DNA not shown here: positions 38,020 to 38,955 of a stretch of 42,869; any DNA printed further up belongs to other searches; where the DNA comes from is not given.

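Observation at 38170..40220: ArsR-headed four-gene operon encoding three methionine-cluster proteins, one fused to DUF302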

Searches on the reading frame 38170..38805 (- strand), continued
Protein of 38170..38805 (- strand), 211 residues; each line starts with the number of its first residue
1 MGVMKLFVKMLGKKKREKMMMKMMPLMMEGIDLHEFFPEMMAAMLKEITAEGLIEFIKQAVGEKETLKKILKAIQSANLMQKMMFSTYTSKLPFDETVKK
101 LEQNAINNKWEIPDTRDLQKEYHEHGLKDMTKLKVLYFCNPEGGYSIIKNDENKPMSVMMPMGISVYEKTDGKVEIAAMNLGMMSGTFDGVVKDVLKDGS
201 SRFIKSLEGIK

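Call 44: search_solved_structures(query=A2, max_evalue=1, show_alignments=2)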
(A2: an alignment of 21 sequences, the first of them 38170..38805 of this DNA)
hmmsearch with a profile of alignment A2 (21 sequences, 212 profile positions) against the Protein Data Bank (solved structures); distinct sequences matched with E-value up to 1: 2.
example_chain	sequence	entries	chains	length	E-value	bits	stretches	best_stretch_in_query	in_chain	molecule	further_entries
1q9u_A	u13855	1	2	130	7.2e-06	28.7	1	84-208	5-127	Uncharacterized protein APC35924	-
6xjf_A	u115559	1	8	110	0.37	13.3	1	42-134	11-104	Transcription factor E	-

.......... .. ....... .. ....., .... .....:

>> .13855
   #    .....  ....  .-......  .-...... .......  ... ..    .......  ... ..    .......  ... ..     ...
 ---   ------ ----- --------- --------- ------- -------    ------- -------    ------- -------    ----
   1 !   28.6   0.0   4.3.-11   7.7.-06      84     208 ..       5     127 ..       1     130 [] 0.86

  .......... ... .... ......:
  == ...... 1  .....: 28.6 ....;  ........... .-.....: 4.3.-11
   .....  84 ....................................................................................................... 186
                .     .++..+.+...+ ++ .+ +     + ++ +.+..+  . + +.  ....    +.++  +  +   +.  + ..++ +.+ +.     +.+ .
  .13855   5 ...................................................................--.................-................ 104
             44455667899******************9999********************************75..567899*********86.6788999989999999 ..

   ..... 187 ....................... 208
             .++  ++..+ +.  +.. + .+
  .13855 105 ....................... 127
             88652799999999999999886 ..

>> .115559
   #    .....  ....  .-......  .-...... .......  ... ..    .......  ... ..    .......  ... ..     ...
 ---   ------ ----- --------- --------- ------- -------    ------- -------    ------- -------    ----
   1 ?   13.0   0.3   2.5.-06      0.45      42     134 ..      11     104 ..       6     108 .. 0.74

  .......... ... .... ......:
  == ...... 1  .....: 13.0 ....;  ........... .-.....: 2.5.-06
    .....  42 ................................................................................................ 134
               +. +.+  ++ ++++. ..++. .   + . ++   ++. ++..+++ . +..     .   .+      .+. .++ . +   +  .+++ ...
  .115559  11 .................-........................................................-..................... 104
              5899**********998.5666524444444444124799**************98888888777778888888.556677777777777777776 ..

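Call 48: find_encoding_contigs(protein=P0004, flank=3000, max_places=3)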
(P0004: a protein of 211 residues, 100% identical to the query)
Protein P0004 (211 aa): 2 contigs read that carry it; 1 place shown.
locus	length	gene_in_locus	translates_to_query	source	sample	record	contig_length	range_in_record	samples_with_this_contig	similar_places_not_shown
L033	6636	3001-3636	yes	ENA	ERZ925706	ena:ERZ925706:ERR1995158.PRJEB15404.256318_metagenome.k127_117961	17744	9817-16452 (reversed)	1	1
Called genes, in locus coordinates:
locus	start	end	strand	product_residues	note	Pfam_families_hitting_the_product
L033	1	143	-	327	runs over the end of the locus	PF01699:Na_Ca_ex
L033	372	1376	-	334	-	PF12146:Hydrolase_4, PF00561:Abhydrolase_1, PF06342:DUF1057 (weak), PF12697:Abhydrolase_6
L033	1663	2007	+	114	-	PF12840:HTH_20, PF01022:HTH_5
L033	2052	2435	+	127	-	-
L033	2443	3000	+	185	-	-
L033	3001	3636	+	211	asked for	PF03625:DUF302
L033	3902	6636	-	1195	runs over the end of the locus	PF07696:7TMR-DISMED2, PF07695:7TMR-DISM_7TM, PF00989:PAS, PF08447:PAS_3, PF13426:PAS_9, PF00512:HisKA, PF02518:HATPase_c, PF00072:Response_reg, +3 more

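Call 54: predict_structure(alignment_id=A2)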
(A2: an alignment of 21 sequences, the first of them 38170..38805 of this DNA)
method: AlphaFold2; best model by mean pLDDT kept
length: 211 residues; sequences in the alignment: 21
mean_pLDDT: 71.0   pTM: 0.60
mean pLDDT of the five models: 71.0, 71.0, 69.9, 65.1, 57.7
residues with pLDDT >= 90: 58; 70-90: 65; 50-70: 16; < 50: 72
segments of 3 or more residues with pLDDT < 50: 1-12, 23-80
pLDDT, mean of each block of 10 residues (from residue 1): 42 51 44 43 43 43 44 44 76 97 96 89 83 91 87 76 90 90 76 88 95 89
secondary structure, 60 per line:
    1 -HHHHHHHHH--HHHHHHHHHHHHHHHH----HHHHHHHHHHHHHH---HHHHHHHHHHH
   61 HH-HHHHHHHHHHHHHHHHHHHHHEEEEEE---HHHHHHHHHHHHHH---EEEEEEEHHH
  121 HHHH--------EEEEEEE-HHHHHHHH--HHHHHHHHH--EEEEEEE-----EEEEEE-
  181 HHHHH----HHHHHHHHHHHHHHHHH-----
elements in order: H2-10 H13-28 H33-46 H50-62 H64-84 E85-90 H94-107 E111-117 H118-124 E133-139 H141-148 H151-159 E162-168 E174-179 H181-185 H190-206

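Call 61: search_protein_families(library=ncbifam, proteins=[L017:1775-2155:+, L024:5823-6260:+, L021:81-440:+], max_evalue=0.0001)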
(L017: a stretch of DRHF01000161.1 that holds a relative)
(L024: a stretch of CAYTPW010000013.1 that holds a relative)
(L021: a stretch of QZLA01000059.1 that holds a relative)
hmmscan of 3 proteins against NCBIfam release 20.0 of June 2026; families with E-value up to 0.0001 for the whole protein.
L017:1775-2155:+ (126 aa): 8 families
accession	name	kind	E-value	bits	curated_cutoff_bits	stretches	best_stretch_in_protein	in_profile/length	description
NF033788.1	HTH_metalloreg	subfamily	1.6e-21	75.8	55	1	43-114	2-74/77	metalloregulator ArsR/SmtB family transcription factor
NF033789.1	repress_SdpR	subfamily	4.2e-13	49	100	1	46-113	2-69/79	autorepressor SdpR family transcription factor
NF007528.0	PRK10141.1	subfamily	1.2e-11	44.5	97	1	44-110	8-75/117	metalloregulator ArsR/SmtB family transcription factor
NF041413.1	ArsR_Rv2640c_fam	equivalog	2.2e-08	34.5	155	1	43-120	33-114/118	Rv2640c family ArsR-like transcriptional regulator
NF053755.1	MsvR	equivalog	2.3e-08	34.1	220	1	46-100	7-61/236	transcriptional factor MsvR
NF045707.1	Dbac_1936_reg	equivalog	6.9e-07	29.2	115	1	40-111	5-76/99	ArsR/SmtB-type metalloregulator TsoR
NF040642.1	sulf_sens_BigR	equivalog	2.4e-05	24.3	155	1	43-111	11-79/95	sulfite-sensing transcriptional repressor BigR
NF053602.1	Phr_regulator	exception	2.5e-05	24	320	1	47-100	7-60/191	heat shock transcription regulator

L024:5823-6260:+ (145 aa): 10 families
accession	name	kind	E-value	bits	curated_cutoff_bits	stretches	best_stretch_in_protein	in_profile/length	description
NF033788.1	HTH_metalloreg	subfamily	1.1e-25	89.2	55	1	18-86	3-70/77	metalloregulator ArsR/SmtB family transcription factor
NF007528.0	PRK10141.1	subfamily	3.4e-21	75.3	97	1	19-103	9-92/117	metalloregulator ArsR/SmtB family transcription factor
NF033789.1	repress_SdpR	subfamily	4.9e-13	48.8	100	1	20-85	2-65/79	autorepressor SdpR family transcription factor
NF041413.1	ArsR_Rv2640c_fam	equivalog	5.8e-10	39.6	155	1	18-84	34-101/118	Rv2640c family ArsR-like transcriptional regulator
NF040642.1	sulf_sens_BigR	equivalog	1.1e-09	38.2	155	1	14-87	8-79/95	sulfite-sensing transcriptional repressor BigR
NF045707.1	Dbac_1936_reg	equivalog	2.2e-09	37.2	115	1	20-87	11-76/99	ArsR/SmtB-type metalloregulator TsoR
NF047906.1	CdPbTransRegCmtR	equivalog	2.6e-08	33.7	150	1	21-87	16-80/104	Cd(II)/Pb(II)-sensing metalloregulatory transcriptional regulator CmtR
NF053602.1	Phr_regulator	exception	2.1e-07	30.7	320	1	20-76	6-60/191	heat shock transcription regulator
NF052532.1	TransRegPagRBaca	equivalog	8.6e-06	25.8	170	1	6-84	7-83/99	transcriptional repressor PagR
NF005061.0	PRK06474.1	equivalog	8.8e-05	22.5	121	0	18-72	3-58/178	hypothetical protein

L021:81-440:+ (119 aa): 1 family
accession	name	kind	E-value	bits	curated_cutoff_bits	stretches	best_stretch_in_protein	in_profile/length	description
NF045695.1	seleno_TsoA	equivalog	2.7e-09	37.5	170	1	41-103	80-142/144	LULAXC motif selenoprotein TsoA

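Call 62: fold_search(model_id=the predicted structure, library=pdb)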
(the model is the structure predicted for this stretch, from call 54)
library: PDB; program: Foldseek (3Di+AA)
matches with E <= 10: 923; with E <= 0.001: 5
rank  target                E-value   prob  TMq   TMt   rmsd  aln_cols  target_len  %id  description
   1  1q9u_A                4.1e-10  1.00  0.53  0.84   2.3       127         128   22  Crystal structure of uncharacterized conserved protein DUF302 from Bacillus stearothermophilus (released 2004-03-02)
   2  7tj1_D                8.3e-10  1.00  0.53  0.82   1.9       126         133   15  Crystal Structure of the Putative Fluoride Ion Transporter CrcB Bab1_1389 from Brucella abortus (released 2022-01-26)
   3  7tj1_A                1.3e-09  1.00  0.53  0.83   1.9       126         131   15  Crystal Structure of the Putative Fluoride Ion Transporter CrcB Bab1_1389 from Brucella abortus (released 2022-01-26)
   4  7tj1_C                3.7e-09  1.00  0.52  0.82   1.9       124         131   15  Crystal Structure of the Putative Fluoride Ion Transporter CrcB Bab1_1389 from Brucella abortus (released 2022-01-26)
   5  1j3m_A                3.5e-07  1.00  0.48  0.77   3.0       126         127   17  Crystal structure of the conserved hypothetical protein TT1751 from Thermus thermophilus HB8 (released 2004-05-18)
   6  4biy_D                1.1e-02  0.16  0.12  0.12  17.9       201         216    9  Crystal structure of CpxAHDC (monoclinic form 2) (released 2014-02-12)
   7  9nlt_B                1.3e-02  0.97  0.28  0.51   8.7       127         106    8  Crystal Structure of Flpp3-minibinder687 Complex (released 2025-10-22)
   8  6pny                  1.5e-02  0.97  0.28  0.48   8.8       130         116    8  X-ray Structure of Flpp3 (released 2020-02-26)
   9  3c6k_B                2.1e-02  0.85  0.25  0.17   6.8       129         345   12  Crystal structure of human spermine synthase in complex with spermidine and 5-methylthioadenosine (released 2008-02-19)
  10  3c6m_B                2.6e-02  0.75  0.22  0.16   6.9       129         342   12  Crystal structure of human spermine synthase in complex with spermine and 5-methylthioadenosine (released 2008-02-19)
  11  5wi2_B                3.2e-02  0.92  0.27  0.53   5.5       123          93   10  Crystal structure of the KA1 domain from human Chk1 (released 2017-10-04)
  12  3c6k_C                3.8e-02  0.82  0.25  0.16   8.1       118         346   11  Crystal structure of human spermine synthase in complex with spermidine and 5-methylthioadenosine (released 2008-02-19)
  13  5wi2_A                4.7e-02  0.93  0.29  0.57   5.1       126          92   10  Crystal structure of the KA1 domain from human Chk1 (released 2017-10-04)
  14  4biz_E                8.4e-02  0.08  0.12  0.11  19.3       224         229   11  Crystal structure of CpxAHDC (orthorhombic form 2) (released 2014-04-23)
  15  4biz_F                8.9e-02  0.08  0.14  0.13  16.6       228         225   10  Crystal structure of CpxAHDC (orthorhombic form 2) (released 2014-04-23)
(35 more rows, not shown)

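Call 71: find_related_loci(query=A2, collection=metagenome_contigs, flank=6000)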
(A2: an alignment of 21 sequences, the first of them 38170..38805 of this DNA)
Query A2 (211 aa) in metagenome_contigs; peptide patterns used: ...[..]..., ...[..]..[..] (x = any residue, [..] = any of these).
600 stretches matched a pattern (row limit reached: there are more); 36 encode a relative of the query (tblastn E <= 1e-3); 36 distinct loci.
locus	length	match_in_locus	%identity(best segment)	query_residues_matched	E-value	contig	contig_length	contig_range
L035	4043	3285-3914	66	1-210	3e-85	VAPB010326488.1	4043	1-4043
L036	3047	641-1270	66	1-210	5e-86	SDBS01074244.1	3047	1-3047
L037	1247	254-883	66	1-210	3e-89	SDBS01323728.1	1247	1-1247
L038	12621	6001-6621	65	1-207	6e-83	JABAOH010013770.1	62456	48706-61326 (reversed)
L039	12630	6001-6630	64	1-210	6e-82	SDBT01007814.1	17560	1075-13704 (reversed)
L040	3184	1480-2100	59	4-210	3e-79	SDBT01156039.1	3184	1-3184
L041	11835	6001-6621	58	4-210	6e-78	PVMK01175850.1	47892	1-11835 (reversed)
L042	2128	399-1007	59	8-210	2e-79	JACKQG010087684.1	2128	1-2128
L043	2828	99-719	58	4-210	4e-78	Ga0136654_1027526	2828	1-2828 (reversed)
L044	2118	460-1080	57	4-210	6e-79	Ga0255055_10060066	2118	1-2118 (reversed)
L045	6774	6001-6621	57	4-210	2e-75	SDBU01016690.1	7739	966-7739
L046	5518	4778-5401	58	4-210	4e-74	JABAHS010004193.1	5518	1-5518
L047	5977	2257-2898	54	1-210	5e-73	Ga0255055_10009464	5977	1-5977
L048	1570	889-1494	56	9-210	6e-74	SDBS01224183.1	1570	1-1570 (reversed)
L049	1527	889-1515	55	3-210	2e-74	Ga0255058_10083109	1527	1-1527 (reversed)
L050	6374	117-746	54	3-211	1e-70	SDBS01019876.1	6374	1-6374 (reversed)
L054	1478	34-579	54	29-210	5e-72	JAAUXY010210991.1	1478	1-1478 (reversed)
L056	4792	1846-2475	50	1-210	9e-62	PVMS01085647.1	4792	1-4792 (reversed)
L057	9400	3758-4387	50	1-210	9e-56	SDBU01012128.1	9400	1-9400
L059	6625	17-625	52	1-203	3e-53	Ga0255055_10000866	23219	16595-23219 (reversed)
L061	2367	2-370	62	88-210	2e-52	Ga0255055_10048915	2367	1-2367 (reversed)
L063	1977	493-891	51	78-210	9e-47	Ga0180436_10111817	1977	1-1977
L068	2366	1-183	62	150-210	1e-22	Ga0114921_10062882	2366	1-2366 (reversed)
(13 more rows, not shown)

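Call 75: search_protein_families(library=pfam, proteins=[L057:4753-5319:+, L024:7998-8561:+, L061:408-1085:+, L059:702-2384:+, L021:1799-2371:+, L054:665-1459:+, L063:1218-1977:+, L027:2706-3482:+, L029:3446-3814:+, L047:2972-4672:-], max_evalue=0.001)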
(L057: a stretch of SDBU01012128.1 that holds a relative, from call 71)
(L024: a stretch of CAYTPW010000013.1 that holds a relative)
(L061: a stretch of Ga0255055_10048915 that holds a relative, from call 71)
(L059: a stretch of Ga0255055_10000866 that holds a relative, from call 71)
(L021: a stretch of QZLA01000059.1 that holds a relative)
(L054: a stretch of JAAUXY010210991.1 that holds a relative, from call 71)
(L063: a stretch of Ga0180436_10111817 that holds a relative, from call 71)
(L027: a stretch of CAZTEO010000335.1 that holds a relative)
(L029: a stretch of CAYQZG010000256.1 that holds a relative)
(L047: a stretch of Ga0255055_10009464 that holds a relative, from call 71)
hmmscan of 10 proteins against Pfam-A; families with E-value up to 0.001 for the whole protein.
L057:4753-5319:+ (188 aa): 2 families
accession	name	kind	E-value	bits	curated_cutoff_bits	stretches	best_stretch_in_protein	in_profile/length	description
PF03783.19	CsgG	-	2.4e-05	24.2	20.8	1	63-153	11-96/210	Curli production assembly/transport component CsgG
PF13036.11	LpoB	-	0.00037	20.8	22.3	1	59-179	11-142/147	Peptidoglycan-synthase activator LpoB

L024:7998-8561:+ (187 aa): 2 families
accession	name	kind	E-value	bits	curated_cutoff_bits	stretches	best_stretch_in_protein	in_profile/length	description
PF03783.19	CsgG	-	4e-07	30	20.8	1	97-152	42-96/210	Curli production assembly/transport component CsgG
PF13036.11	LpoB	-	0.00031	21.1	22.3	1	56-178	9-142/147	Peptidoglycan-synthase activator LpoB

L061:408-1085:+ (225 aa): 7 families
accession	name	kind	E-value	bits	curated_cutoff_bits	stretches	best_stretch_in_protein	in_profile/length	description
PF08241.18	Methyltransf_11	-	2e-14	54.4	21.2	1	62-157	1-93/95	Methyltransferase domain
PF13649.12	Methyltransf_25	-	1.9e-13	51.3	27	1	61-155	1-97/97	Methyltransferase domain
PF08242.18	Methyltransf_12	-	3.1e-07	31.5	30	1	62-157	1-98/98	Methyltransferase domain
PF13847.12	Methyltransf_31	-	5.4e-07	29.8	27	1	60-163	6-113/145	Methyltransferase domain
PF01209.24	Ubie_methyltran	-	1.8e-05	24.7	20.1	1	74-179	68-171/233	ubiE/COQ5 methyltransferase family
PF20922.3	Anamorsin_N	-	6e-05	23.3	27.1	1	109-166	38-94/163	Anamorsin, N-terminal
PF13489.12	Methyltransf_23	-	0.00058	20.1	27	1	44-161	7-118/164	Methyltransferase domain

L059:702-2384:+ (560 aa): 1 family
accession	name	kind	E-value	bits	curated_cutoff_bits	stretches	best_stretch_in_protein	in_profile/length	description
PF00211.25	Guanylate_cyc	-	5.3e-27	95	21.9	1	254-405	7-153/183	Adenylate and Guanylate cyclase catalytic domain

L021:1799-2371:+ (190 aa): 0 families

L054:665-1459:+ (264 aa): 0 families

L063:1218-1977:+ (253 aa): 0 families

L027:2706-3482:+ (258 aa): 1 family
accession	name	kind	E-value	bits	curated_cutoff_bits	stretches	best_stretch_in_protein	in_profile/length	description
PF00230.25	MIP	-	1.1e-51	176.2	25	1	26-233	3-218/222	Major intrinsic protein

L029:3446-3814:+ (122 aa): 0 families

L047:2972-4672:- (566 aa): 1 family
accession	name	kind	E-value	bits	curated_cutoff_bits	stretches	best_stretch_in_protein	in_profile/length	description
PF00211.25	Guanylate_cyc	-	2.9e-28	99.1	21.9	1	260-411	7-153/183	Adenylate and Guanylate cyclase catalytic domain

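Call 76: search_protein_families(library=pfam, proteins=[L027:1234-2016:+, L028:1768-2550:+, L029:1788-2447:+, L035:871-2040:+, L023:8029-8619:+, L056:2984-3499:+, L041:4374-5027:+, L050:1010-1393:+, L068:770-2056:+, L031:602-2080:+], max_evalue=0.001)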
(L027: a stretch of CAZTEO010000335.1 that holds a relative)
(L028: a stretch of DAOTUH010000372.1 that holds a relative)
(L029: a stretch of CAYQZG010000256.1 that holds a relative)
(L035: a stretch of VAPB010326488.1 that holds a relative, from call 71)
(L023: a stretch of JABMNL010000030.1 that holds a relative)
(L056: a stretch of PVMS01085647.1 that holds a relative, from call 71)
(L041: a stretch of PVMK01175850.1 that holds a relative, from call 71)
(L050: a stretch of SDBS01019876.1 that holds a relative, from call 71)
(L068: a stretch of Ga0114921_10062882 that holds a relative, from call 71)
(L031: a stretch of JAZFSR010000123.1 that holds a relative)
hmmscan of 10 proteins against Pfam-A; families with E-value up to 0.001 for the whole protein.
L027:1234-2016:+ (260 aa): 1 family
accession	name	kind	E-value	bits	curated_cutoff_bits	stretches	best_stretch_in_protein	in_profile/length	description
PF02517.21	Rce1-like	-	2.2e-16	60.4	22.4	1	117-224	3-92/93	Type II CAAX prenyl endopeptidase Rce1-like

L028:1768-2550:+ (260 aa): 1 family
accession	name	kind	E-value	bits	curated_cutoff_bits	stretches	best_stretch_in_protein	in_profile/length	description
PF02517.21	Rce1-like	-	4.3e-11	43.4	22.4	1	157-245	2-92/93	Type II CAAX prenyl endopeptidase Rce1-like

L029:1788-2447:+ (219 aa): 0 families

L035:871-2040:+ (389 aa): 2 families
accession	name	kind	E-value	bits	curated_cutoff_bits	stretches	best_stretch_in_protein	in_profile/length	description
PF01546.33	Peptidase_M20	-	6.5e-12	46.2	24.6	1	78-384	1-203/206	Peptidase family M20/M25/M40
PF07687.19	M20_dimer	-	5e-07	30.1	21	1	191-293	2-103/107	Peptidase dimerisation domain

L023:8029-8619:+ (196 aa): 1 family
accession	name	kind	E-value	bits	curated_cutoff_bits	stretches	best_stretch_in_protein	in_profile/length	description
PF08734.17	GYD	-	1.1e-05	25.8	31.4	1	156-196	1-40/91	GYD domain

L056:2984-3499:+ (171 aa): 1 family
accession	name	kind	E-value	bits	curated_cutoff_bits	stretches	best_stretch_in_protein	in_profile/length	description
PF19268.4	CIS_TMP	-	6.9e-58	197.5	27.8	1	4-171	294-463/463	Contractile injection system tape measure protein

L041:4374-5027:+ (217 aa): 3 families
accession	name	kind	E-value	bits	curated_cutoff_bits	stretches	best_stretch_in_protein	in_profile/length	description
PF12682.12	Flavodoxin_4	-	5.4e-20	71.9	24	1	50-178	2-138/155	Flavodoxin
PF12724.12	Flavodoxin_5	-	2.6e-08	34.7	27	0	100-195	27-124/145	Flavodoxin domain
PF00258.30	Flavodoxin_1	-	8.4e-07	29.7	25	1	52-185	1-123/143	Flavodoxin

L050:1010-1393:+ (127 aa): 0 families

L068:770-2056:+ (428 aa): 1 family
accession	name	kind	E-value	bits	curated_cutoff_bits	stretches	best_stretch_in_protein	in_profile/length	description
PF00211.25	Guanylate_cyc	-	7.7e-26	91.2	21.9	1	243-424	8-178/183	Adenylate and Guanylate cyclase catalytic domain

L031:602-2080:+ (492 aa): 2 families
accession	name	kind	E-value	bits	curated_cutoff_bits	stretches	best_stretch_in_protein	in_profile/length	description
PF00425.24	Chorismate_bind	-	1.1e-87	294.4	27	1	222-475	2-257/257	chorismate binding enzyme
PF04715.19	Anth_synt_I_N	-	7.2e-28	98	23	1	29-166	2-137/140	Anthranilate synthase component I, N terminal region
